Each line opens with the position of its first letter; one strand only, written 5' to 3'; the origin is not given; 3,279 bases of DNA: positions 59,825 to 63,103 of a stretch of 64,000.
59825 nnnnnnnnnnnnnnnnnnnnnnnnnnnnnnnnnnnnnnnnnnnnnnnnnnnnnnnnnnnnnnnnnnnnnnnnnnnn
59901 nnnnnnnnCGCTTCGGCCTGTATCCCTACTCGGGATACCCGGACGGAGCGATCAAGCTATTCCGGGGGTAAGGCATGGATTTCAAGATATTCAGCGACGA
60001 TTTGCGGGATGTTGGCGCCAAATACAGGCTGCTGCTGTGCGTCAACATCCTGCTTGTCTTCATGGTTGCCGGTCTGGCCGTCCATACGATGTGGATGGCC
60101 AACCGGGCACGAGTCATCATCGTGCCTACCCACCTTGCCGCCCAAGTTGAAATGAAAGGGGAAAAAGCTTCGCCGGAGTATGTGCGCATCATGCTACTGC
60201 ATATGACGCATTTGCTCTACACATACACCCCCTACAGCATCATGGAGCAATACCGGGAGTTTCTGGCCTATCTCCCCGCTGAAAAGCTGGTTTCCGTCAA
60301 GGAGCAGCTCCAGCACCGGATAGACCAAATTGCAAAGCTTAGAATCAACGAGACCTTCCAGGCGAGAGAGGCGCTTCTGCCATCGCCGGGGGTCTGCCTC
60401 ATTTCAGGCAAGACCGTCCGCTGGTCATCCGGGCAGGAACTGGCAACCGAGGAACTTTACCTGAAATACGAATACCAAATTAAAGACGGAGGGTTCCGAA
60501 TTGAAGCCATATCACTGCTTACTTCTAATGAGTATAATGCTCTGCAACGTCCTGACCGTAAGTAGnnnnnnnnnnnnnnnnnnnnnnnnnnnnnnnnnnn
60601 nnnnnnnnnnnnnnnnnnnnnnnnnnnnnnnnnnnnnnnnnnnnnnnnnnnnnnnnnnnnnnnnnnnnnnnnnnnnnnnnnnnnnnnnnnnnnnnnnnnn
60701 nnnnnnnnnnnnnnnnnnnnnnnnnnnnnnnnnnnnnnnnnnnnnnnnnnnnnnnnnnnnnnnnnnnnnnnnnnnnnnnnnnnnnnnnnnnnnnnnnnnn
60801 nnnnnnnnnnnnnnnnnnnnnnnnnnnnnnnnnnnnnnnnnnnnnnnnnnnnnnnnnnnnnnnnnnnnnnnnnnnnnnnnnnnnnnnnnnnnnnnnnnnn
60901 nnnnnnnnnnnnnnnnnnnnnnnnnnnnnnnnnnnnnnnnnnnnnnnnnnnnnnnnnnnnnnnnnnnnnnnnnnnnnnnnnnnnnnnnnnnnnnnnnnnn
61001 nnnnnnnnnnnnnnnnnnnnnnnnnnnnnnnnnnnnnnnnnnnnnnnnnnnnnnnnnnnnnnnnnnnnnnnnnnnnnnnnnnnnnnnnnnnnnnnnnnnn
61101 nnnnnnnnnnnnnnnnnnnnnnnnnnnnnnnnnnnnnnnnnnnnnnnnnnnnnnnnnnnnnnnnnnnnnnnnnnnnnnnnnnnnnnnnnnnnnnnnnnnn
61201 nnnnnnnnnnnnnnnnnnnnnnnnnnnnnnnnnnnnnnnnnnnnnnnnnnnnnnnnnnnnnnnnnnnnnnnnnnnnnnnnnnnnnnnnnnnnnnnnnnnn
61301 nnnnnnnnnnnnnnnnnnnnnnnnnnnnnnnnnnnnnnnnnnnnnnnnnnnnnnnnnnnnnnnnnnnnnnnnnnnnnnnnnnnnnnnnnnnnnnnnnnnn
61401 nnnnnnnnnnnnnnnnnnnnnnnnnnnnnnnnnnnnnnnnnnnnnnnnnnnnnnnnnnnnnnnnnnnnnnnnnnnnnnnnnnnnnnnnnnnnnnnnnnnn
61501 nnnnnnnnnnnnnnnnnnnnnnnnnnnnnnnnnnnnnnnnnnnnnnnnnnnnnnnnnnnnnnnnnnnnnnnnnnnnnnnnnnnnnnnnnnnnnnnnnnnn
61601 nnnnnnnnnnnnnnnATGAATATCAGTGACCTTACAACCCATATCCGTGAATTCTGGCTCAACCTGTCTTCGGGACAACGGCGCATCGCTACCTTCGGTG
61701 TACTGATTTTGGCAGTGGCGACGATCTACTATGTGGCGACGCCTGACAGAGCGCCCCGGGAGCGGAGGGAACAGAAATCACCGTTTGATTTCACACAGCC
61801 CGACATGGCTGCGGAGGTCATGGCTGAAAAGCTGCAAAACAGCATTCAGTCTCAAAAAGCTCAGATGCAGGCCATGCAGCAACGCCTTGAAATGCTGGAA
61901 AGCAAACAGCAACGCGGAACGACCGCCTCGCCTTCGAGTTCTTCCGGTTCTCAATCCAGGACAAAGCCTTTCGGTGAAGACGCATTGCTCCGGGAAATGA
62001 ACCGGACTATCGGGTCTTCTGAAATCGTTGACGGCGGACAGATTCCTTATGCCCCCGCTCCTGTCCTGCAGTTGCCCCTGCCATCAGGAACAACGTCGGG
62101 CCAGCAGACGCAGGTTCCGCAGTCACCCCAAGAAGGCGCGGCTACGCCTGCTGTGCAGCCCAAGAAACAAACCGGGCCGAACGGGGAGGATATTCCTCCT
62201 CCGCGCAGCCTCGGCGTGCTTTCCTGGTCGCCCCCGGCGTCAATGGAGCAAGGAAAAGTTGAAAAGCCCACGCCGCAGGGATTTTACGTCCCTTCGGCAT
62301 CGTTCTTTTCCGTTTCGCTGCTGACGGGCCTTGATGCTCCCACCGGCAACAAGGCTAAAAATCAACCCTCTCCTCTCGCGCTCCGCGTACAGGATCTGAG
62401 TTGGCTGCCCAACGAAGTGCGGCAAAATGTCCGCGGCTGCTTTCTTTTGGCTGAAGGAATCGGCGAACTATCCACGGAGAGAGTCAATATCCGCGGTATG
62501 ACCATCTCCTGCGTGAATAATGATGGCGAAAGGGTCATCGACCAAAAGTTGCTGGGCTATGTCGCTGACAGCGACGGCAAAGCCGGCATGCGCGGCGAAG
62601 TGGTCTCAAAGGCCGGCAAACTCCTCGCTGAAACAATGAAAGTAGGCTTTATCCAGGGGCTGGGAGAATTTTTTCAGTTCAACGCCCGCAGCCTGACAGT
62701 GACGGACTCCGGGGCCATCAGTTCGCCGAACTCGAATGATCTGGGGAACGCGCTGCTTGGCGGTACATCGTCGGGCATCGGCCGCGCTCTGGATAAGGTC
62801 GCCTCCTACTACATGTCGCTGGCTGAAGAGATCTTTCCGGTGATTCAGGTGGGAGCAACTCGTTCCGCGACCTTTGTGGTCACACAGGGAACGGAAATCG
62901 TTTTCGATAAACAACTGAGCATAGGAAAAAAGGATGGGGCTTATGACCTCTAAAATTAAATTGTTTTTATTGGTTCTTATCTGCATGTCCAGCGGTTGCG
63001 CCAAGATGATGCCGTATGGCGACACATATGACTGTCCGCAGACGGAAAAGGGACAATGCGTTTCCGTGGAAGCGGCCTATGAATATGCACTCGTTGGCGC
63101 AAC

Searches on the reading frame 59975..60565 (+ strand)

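Call 70: search_protein_families(library=pfam, proteins=[window:59975-60565:+], max_evalue=0.00001)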
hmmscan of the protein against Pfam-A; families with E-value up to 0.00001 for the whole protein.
window:59975-60565:+ (196 aa): 1 family
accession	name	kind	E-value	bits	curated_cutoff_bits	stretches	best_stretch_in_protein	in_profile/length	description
PF05309.16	TraE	-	1.8e-20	73.6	24.8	1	1-179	1-180/182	TraE protein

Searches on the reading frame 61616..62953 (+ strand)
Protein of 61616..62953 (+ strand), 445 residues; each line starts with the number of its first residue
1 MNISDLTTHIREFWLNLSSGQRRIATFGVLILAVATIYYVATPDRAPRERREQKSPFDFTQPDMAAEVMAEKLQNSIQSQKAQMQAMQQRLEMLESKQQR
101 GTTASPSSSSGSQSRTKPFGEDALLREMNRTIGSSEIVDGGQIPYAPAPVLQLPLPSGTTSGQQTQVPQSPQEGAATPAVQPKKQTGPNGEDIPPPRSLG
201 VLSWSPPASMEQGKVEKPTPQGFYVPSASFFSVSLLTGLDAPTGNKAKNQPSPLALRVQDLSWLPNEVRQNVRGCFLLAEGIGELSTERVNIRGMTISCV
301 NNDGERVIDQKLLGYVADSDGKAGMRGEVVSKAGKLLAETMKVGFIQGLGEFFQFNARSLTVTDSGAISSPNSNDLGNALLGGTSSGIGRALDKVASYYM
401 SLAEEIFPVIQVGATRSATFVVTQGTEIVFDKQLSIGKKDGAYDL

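Call 70: search_protein_families(library=pfam, proteins=[window:61616-62953:+], max_evalue=0.00001)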
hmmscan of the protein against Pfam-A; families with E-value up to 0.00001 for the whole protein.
window:61616-62953:+ (445 aa): 1 family
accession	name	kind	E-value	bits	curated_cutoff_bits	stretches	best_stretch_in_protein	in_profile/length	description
PF03743.19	TrbI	-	4e-26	92.5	35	1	224-426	1-186/188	Bacterial conjugation TrbI-like protein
